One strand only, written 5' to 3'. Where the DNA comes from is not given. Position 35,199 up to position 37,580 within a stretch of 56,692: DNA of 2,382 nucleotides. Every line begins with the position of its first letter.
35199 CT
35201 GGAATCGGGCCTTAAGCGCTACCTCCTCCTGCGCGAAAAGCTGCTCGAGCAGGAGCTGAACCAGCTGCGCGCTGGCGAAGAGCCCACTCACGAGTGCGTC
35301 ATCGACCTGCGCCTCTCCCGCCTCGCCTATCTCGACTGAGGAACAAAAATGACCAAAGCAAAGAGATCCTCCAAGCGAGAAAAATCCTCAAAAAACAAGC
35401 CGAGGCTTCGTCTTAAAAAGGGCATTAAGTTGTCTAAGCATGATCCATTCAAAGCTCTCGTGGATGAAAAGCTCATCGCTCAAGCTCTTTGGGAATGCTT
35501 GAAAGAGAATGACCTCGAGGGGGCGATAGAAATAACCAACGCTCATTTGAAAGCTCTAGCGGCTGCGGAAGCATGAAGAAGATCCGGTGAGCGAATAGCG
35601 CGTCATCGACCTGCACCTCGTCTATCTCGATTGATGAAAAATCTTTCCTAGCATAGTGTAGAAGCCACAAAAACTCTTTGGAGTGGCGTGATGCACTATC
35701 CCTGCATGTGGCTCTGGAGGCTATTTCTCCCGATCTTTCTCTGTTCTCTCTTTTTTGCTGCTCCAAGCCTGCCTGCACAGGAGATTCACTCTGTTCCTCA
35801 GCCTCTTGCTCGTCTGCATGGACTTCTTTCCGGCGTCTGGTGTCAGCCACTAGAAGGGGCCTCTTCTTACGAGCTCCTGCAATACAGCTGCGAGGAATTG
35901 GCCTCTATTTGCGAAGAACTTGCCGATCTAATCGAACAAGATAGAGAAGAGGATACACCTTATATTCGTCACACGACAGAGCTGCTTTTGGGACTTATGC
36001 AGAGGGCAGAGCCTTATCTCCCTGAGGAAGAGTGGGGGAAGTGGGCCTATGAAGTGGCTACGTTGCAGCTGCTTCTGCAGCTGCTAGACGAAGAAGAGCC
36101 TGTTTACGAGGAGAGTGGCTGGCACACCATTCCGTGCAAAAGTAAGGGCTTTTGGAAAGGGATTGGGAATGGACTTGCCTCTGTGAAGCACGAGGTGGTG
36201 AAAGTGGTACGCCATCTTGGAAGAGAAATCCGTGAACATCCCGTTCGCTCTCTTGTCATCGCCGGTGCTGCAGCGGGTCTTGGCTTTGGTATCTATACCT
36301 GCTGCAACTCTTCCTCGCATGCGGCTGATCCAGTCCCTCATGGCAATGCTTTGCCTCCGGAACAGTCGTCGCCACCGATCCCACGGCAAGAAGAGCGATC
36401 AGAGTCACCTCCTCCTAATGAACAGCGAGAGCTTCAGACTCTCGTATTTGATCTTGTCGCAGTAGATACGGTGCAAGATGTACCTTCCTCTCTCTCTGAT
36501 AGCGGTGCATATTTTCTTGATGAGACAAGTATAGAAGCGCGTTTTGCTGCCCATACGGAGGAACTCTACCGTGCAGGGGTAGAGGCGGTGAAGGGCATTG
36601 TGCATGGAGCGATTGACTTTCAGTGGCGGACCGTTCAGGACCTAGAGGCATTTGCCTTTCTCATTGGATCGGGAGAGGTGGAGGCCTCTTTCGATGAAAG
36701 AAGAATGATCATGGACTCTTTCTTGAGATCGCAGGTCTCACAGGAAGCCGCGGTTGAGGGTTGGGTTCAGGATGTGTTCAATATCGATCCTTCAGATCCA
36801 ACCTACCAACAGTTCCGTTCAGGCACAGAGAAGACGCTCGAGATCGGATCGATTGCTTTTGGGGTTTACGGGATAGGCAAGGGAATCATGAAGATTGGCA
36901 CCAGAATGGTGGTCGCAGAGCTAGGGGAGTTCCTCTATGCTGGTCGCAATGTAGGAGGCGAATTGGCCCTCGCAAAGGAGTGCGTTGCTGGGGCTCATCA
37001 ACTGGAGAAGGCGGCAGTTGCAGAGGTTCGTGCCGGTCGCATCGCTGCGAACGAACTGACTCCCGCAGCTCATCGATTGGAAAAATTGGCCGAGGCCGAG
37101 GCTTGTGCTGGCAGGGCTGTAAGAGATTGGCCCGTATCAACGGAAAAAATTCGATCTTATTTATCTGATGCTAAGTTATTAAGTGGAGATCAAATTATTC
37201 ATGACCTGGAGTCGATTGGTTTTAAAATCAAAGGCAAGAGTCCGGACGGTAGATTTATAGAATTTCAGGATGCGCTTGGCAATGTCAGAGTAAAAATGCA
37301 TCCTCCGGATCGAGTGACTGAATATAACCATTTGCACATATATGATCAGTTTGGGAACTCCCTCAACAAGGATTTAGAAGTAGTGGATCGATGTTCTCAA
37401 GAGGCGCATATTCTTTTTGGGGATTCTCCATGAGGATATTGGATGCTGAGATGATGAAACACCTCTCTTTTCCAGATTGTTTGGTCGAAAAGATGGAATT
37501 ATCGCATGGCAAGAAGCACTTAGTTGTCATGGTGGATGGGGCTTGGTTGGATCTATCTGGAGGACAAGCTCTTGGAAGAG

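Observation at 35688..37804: Polymorphic-toxin-like gene with a compositionally foreign C-terminal module and a translationally coupled immunity-like gene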

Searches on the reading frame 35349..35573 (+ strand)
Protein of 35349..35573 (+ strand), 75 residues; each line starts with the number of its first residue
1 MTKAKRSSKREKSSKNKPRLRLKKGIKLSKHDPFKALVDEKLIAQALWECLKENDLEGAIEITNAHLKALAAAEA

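Call 6: search_protein_families(library=pfam, proteins=[window:35349-35573:+], max_evalue=1)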
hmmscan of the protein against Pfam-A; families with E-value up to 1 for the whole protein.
window:35349-35573:+ (75 aa): 1 family
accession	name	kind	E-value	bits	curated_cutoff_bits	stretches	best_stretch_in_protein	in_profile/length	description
PF17448.7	YqaH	-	0.1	13.4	31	1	40-64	22-46/88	Uncharacterized YqaH-like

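Call 7: search_protein_families(library=ncbifam, proteins=[window:35349-35573:+], max_evalue=1)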
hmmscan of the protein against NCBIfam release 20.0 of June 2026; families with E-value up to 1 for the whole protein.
window:35349-35573:+ (75 aa): 0 families

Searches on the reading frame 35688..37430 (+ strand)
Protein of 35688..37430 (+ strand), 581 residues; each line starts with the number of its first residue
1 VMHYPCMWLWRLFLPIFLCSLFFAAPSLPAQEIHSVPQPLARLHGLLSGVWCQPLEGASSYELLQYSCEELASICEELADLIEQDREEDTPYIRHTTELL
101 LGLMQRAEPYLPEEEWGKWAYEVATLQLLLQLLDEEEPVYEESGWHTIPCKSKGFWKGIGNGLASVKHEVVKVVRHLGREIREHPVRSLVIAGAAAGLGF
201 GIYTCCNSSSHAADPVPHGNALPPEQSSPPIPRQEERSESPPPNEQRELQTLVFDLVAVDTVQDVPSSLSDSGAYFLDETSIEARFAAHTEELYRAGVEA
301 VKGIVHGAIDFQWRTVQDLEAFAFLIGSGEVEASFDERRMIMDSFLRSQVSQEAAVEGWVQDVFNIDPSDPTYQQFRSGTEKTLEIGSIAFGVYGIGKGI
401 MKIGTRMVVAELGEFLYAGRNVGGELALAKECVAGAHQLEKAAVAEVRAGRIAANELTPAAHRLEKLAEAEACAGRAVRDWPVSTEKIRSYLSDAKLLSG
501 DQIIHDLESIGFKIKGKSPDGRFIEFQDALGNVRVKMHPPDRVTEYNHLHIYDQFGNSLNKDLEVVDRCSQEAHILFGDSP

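Call 6: search_protein_families(library=pfam, proteins=[window:35688-37430:+], max_evalue=1)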
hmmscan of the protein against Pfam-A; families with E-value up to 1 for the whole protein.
window:35688-37430:+ (581 aa): 0 families

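Call 7: search_protein_families(library=ncbifam, proteins=[window:35688-37430:+], max_evalue=1)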
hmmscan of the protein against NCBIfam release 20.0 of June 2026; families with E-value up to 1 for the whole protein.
window:35688-37430:+ (581 aa): 0 families

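Call 8: find_homologous_proteins(query=window:35688-37430:+, max_evalue=0.001)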
Query window:35688-37430:+ (581 aa): 1 proteins with E <= 0.001 among 8000 candidates.
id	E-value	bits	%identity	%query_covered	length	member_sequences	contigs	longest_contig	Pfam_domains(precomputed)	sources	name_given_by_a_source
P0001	3.2e-259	879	70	94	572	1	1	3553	-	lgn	-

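Call 10: find_encoding_contigs(protein=P0001, flank=10000)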
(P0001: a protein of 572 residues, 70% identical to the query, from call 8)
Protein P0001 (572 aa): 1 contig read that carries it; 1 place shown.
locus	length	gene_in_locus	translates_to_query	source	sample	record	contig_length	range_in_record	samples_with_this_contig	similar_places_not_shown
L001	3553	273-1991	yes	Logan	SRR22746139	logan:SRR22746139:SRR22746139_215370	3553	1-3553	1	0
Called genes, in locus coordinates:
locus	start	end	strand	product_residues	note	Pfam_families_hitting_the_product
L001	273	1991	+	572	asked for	-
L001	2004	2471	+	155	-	-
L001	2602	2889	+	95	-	PF13083:KH_KhpA-B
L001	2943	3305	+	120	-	PF01740:STAS, PF13466:STAS_2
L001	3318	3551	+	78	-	?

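Call 12: search_protein_families(library=pfam, proteins=[P0001, L001:2004-2468:+], max_evalue=1)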
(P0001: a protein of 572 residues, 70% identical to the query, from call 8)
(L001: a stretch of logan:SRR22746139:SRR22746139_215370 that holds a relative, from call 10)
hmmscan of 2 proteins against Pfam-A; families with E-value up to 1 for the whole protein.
P0001 (572 aa): 0 families

L001:2004-2468:+ (155 aa): 0 families

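Call 72: search_solved_structures(query=L001:2004-2468:+, max_evalue=10, show_alignments=1)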
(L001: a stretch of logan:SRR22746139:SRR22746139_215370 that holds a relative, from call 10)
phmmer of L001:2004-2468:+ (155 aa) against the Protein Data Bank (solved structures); distinct sequences matched with E-value up to 10: 4.
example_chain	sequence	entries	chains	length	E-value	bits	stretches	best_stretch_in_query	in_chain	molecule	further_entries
3a0j_A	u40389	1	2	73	0.73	13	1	5-38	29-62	Cold shock protein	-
5kyu_B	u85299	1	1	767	1.8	11.8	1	91-121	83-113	Protein transport protein Sec24D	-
3efo_B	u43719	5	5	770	1.8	11.8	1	91-121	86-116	SEC24 related gene family, member D | Protein transport protein Sec24D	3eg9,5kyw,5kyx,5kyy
2mo0_A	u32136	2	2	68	1.9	11.7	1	6-36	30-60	Cold-shock DNA-binding domain protein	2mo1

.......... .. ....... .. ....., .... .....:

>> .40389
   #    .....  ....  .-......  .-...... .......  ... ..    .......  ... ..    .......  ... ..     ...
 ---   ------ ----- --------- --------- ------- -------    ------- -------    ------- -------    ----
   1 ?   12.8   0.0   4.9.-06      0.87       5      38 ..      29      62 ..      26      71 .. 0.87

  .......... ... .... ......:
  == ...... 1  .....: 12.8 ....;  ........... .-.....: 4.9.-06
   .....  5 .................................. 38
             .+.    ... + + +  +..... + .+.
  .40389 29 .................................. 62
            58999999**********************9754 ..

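Call 89: find_related_loci(query=A7, collection=metagenome_contigs, flank=4000)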
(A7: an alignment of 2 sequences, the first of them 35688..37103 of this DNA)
Query A7 (472 aa) in metagenome_contigs; peptide patterns used: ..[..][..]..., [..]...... (x = any residue, [..] = any of these).
165 stretches matched a pattern, but none encodes a relative of the query by tblastn (E <= 1e-3).

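Call 99: search_solved_structures(query=A7, max_evalue=10)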
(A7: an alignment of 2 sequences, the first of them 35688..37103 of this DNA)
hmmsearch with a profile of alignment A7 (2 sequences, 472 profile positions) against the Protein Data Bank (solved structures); distinct sequences matched with E-value up to 10: 1.
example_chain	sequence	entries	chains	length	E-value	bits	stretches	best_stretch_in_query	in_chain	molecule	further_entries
4got_A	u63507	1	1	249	0.25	13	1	125-209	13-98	Methionine-binding lipoprotein metQ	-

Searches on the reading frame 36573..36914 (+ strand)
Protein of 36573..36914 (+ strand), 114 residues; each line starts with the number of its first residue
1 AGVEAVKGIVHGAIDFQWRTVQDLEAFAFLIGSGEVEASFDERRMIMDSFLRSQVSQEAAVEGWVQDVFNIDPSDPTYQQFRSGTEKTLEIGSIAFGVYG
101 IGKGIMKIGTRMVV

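Call 91: find_related_loci(query=A8, collection=metagenome_contigs, flank=4000)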
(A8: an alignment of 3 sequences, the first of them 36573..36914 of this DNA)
Query A8 (114 aa) in metagenome_contigs; peptide patterns used: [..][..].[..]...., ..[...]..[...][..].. (x = any residue, [..] = any of these).
600 stretches matched a pattern (row limit reached: there are more); 5 encode a relative of the query (tblastn E <= 1e-3); 5 distinct loci.
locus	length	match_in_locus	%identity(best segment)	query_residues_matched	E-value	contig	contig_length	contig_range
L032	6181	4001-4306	43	5-106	3e-27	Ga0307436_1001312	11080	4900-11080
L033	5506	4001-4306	43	5-106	3e-24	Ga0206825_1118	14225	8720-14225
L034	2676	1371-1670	43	5-104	4e-23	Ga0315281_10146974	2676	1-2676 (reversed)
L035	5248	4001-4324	43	5-114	2e-22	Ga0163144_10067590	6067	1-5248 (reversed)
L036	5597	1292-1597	25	8-108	3e-8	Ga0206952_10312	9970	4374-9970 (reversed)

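Call 101: search_protein_families(library=pfam, proteins=[L034:1800-2045:+, L036:1601-1984:+], max_evalue=0.01)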
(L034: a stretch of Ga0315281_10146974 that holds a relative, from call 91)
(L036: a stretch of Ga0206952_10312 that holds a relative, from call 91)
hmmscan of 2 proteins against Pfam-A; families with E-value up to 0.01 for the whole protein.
L034:1800-2045:+ (82 aa): 1 family
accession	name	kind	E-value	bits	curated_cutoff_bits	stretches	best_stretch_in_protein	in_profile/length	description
PF14076.12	DUF4258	-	1.5e-05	25.7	25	1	19-47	1-29/71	Domain of unknown function (DUF4258)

L036:1601-1984:+ (128 aa): 0 families
